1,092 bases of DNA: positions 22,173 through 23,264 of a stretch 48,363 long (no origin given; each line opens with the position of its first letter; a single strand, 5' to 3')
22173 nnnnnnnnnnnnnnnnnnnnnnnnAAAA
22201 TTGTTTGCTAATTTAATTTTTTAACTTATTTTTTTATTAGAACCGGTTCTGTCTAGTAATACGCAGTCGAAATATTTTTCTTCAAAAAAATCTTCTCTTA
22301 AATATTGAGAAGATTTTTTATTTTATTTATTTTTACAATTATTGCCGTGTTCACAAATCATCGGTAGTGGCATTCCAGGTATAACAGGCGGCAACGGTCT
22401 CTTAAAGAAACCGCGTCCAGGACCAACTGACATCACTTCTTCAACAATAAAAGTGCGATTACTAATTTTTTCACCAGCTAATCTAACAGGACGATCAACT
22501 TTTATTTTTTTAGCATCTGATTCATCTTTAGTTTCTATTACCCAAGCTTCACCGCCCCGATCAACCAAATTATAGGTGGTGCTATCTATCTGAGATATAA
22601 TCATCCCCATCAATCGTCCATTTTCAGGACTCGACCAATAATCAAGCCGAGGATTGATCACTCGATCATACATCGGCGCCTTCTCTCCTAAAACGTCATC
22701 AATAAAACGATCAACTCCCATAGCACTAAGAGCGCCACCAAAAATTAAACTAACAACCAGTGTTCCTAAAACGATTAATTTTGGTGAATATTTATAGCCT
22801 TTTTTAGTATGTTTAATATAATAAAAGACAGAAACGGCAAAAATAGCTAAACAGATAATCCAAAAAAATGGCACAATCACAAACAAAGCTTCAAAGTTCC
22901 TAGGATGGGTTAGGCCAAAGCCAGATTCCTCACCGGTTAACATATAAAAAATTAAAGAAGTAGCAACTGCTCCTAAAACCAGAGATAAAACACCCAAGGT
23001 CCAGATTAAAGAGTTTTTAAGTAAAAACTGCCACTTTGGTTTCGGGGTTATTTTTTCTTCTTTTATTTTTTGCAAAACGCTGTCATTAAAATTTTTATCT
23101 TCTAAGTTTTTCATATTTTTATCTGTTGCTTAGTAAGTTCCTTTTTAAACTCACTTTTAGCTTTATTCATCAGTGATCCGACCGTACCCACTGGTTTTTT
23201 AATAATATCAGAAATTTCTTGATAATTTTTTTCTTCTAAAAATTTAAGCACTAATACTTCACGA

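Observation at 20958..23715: Exact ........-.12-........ motif three times: an ECF sigma regulon readable from sequence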

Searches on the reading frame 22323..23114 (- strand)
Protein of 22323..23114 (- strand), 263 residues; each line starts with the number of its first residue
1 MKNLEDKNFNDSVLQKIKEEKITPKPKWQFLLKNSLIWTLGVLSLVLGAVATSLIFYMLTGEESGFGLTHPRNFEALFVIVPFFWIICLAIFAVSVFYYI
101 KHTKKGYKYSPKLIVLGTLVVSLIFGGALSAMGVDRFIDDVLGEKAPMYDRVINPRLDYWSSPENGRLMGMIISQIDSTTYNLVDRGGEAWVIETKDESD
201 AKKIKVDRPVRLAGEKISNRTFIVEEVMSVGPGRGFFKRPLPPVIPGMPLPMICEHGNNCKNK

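Call 5: search_protein_families(library=pfam, proteins=[window:22323-23114:-], max_evalue=0.1)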
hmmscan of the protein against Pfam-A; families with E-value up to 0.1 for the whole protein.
window:22323-23114:- (263 aa): 5 families
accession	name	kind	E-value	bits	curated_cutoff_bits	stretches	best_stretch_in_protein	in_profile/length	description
PF07690.21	MFS_1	-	3.7e-05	23.2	33.4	1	18-127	185-287/347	Major Facilitator Superfamily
PF12420.13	DUF3671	-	0.018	14.9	34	1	33-105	158-214/223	Fam-L, Fam-M like protein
PF03631.20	Virul_fac_BrkB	-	0.023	14.8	33.7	1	26-129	109-208/259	Virulence factor BrkB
PF08733.15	PalH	-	0.063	12.8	34.1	1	35-124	180-262/332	PalH/RIM21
PF01769.21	MgtE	-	0.079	13.7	27.6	0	16-96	22-87/125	Divalent cation transporter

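Call 34: search_protein_families(library=ncbifam, proteins=[window:22323-23114:-], max_evalue=0.01)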
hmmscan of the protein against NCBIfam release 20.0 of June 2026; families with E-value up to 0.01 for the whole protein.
window:22323-23114:- (263 aa): 1 family
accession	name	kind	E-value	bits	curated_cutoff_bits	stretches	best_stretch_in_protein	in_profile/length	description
TIGR04370.1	glyco_rpt_poly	subfamily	6.5e-06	25.4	40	1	14-127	72-186/396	oligosaccharide repeat unit polymerase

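Call 46: find_homologous_proteins(query=window:22323-23114:-, max_evalue=0.00001)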
Query window:22323-23114:- (263 aa): 79 proteins with E <= 0.00001 among 1614 candidates.
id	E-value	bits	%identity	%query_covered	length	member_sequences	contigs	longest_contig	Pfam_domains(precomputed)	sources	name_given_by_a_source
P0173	1.4e-174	597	100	100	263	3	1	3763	-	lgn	-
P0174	3.4e-144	497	80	100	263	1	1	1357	-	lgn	-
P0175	1.8e-136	472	78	100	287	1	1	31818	-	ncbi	-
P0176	2.9e-135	468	75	100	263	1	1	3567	-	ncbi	-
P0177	1.5e-129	449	72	100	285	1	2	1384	-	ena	-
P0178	4.3e-122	425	73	99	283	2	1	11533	-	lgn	-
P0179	1.7e-120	420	66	100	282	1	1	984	-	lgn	-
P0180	1.7e-117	410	67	100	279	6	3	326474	-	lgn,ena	-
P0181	3.9e-117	409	65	99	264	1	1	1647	-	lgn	-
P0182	1.3e-116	407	66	100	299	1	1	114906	-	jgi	jgi:heme/copper-type cytochrome/quinol oxidase subunit 2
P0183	1.8e-115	403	68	100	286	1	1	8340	-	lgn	-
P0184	1.0e-112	394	69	92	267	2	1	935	PF07690.22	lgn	-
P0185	4.5e-111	389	68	100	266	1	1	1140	-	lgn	-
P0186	5.4e-110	385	65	98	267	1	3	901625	-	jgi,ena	jgi:hypothetical protein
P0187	5.3e-108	379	65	99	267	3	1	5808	-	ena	-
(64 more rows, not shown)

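Call 50: search_protein_families(library=pfam, alignment_id=A4, max_evalue=0.01)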
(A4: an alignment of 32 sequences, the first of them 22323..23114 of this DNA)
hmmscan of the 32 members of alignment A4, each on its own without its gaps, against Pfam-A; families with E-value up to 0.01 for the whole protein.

A. member 1, window:22323-23114:- (263 aa): 1 family
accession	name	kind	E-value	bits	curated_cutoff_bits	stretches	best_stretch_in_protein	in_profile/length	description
PF07690.21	MFS_1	-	3.7e-05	23.2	33.4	1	18-127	185-287/347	Major Facilitator Superfamily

B. families by the number of members that match (of 32 scanned): 15 families
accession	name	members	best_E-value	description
PF07690.21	MFS_1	8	3e-06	Major Facilitator Superfamily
PF03631.20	Virul_fac_BrkB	5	0.00022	Virulence factor BrkB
PF22236.2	TEBP_OB2-like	1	0.00035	Telomere end-binding protein alpha subunit OB2 domain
PF03916.19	NrfD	1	0.00085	Polysulphide reductase, NrfD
PF01566.24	Nramp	1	0.0012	Natural resistance-associated macrophage protein-like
PF00335.26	Tetraspanin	1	0.0018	Tetraspanin family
PF09685.15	DUF4870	1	0.0027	Domain of unknown function (DUF4870)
PF12420.13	DUF3671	1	0.0036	Fam-L, Fam-M like protein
PF01275.24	Myelin_PLP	1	0.0037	Myelin proteolipid protein (PLP or lipophilin)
PF08733.15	PalH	1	0.0068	PalH/RIM21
PF00287.24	Na_K-ATPase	1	0.0069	Sodium / potassium ATPase beta chain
PF08592.16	Anthrone_oxy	1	0.008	Anthrone oxygenase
PF17329.7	DUF5367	1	0.0081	Family of unknown function (DUF5367)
PF13520.12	AA_permease_2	1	0.0083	Amino acid permease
PF01769.21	MgtE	1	0.0085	Divalent cation transporter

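Call 56: predict_structure(alignment_id=A4)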
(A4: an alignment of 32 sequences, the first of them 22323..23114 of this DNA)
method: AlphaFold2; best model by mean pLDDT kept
length: 263 residues; sequences in the alignment: 32
mean_pLDDT: 76.1   pTM: 0.59
mean pLDDT of the five models: 76.1, 75.8, 74.9, 73.6, 72.4
residues with pLDDT >= 90: 49; 70-90: 143; 50-70: 39; < 50: 32
segments of 3 or more residues with pLDDT < 50: 1-5, 64-71, 243-259
pLDDT, mean of each block of 10 residues (from residue 1): 48 66 67 82 86 78 48 58 82 85 70 86 87 84 81 77 92 92 89 91 89 92 91 76 46 43 46
secondary structure, 60 per line:
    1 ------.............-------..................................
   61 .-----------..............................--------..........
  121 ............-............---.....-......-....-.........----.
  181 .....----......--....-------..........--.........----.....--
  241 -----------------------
elements in order: H7-19 H27-61 H73-102 H111-132 H134-145 H149-153 H155-160 E167-175 E180-185 E190-195 H198-201 E209-218 E221-229 H234-238

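Call 60: fold_search(model_id=the predicted structure, library=pdb)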
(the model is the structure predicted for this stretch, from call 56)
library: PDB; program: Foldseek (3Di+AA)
matches with E <= 10: 956; with E <= 0.001: 0
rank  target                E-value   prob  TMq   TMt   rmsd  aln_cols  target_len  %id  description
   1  8k0g_E                1.9e-03  1.00  0.21  0.15  17.2       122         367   16  Cryo-EM structure of human 26S RP (Ed state) bound to K11/K48-branched ubiquitin (Ub) chain composed of four Ub. (released 2025-01-22)
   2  9bv1_E                2.0e-03  1.00  0.21  0.18  13.4        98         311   16  M2A Midnolin-Proteasome (translocating) (released 2025-06-11)
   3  9e8j_E                2.2e-03  1.00  0.18  0.14   9.2        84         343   15  Nub1/Fat10-processing human 26S proteasome bound to Txnl1 with Rpt1 at top of spiral staircase (released 2024-12-04)
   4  5gjq_L                2.3e-03  1.00  0.21  0.15  15.6       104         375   14  Structure of the human 26S proteasome bound to USP14-UbAl (released 2016-08-17)
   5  9e8g_E                2.4e-03  0.99  0.20  0.16  17.1       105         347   15  Nub1/Fat10-processing human 26S proteasome bound to Txnl1 with Rpt5 at top of spiral staircase (released 2024-12-04)
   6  8usb_C                2.7e-03  1.00  0.20  0.15  14.2       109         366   13  Non-substrate-engaged human 26S proteasome with Nub1/FAT10 bound to Rpn1 (released 2024-11-06)
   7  6t8h_A                2.9e-03  1.00  0.21  0.14   5.0        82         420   17  Cryo-EM structure of the DNA-bound PolD-PCNA processive complex from P. abyssi (released 2020-03-04)
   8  5vhi_E                2.9e-03  1.00  0.20  0.17  16.9       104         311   13  Conformational Landscape of the p28-Bound Human Proteasome Regulatory Particle (released 2017-08-23)
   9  9bv3_E                3.0e-03  1.00  0.20  0.15  12.7        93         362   16  M1B Midnolin-Proteasome (released 2025-06-11)
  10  9cgc_L                3.2e-03  1.00  0.19  0.14   8.3        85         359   20  Yeast 26S proteasome non-substrate-engaged (S1 state) (released 2025-07-09)
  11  7w37_C                3.2e-03  0.99  0.20  0.14  15.3       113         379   13  Structure of USP14-bound human 26S proteasome in state EA1_UBL (released 2022-05-04)
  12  6msb_C                3.2e-03  0.99  0.21  0.15  15.5       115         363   13  Cryo-EM structures and dynamics of substrate-engaged human 26S proteasome (released 2018-12-05)
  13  5mp9_L                3.6e-03  0.99  0.20  0.14  16.8       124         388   15  26S proteasome in presence of ATP (s1) (released 2017-03-08)
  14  8g4s_X                4.3e-03  0.99  0.21  0.37  15.8       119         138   16  40S ribosomal subunit of the 80S Giardia intestinalis assemblage A ribosome with Emetine bound in V2 conformation with (released 2024-01-31)
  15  4ql5_B                4.5e-03  1.00  0.21  0.69   3.0        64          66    6  Crystal structure of translation initiation factor IF-1 from Streptococcus pneumoniae TIGR4 (released 2014-07-02)
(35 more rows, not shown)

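Call 70: search_solved_structures(query=A4, max_evalue=10)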
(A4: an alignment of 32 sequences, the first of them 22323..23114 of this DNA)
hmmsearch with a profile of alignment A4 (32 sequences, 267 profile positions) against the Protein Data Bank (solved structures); distinct sequences matched with E-value up to 10: 8.
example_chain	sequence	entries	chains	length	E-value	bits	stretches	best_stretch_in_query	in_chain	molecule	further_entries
8hcr_E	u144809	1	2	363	0.25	13.8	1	37-95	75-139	CYTOCHROME AA3 SUBUNIT CtaC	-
6adq_E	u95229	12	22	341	0.64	12.5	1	34-100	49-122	Cytochrome c oxidase subunit 2 | Cytochrome aa3 subunit 2 | cytochrome-c oxidase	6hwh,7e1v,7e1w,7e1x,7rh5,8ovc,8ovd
9wcx_d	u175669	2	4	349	0.87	12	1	35-100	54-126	cytochrome-c oxidase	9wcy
7rh6_Q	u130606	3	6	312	0.88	12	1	34-100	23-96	Cytochrome aa3 subunit 2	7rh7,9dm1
7vr5_A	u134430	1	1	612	0.9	12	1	78-181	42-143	Probable ATP-dependent transporter ycf16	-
1xd5_A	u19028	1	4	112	0.99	11.9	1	154-212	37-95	antifungal protein GAFP-1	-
7qn5_E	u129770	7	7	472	1.1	11.7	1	80-109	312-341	Gamma-aminobutyric acid receptor subunit delta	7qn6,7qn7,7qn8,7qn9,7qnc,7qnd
7xdi_A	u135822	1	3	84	6.6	9.1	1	42-98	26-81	VP1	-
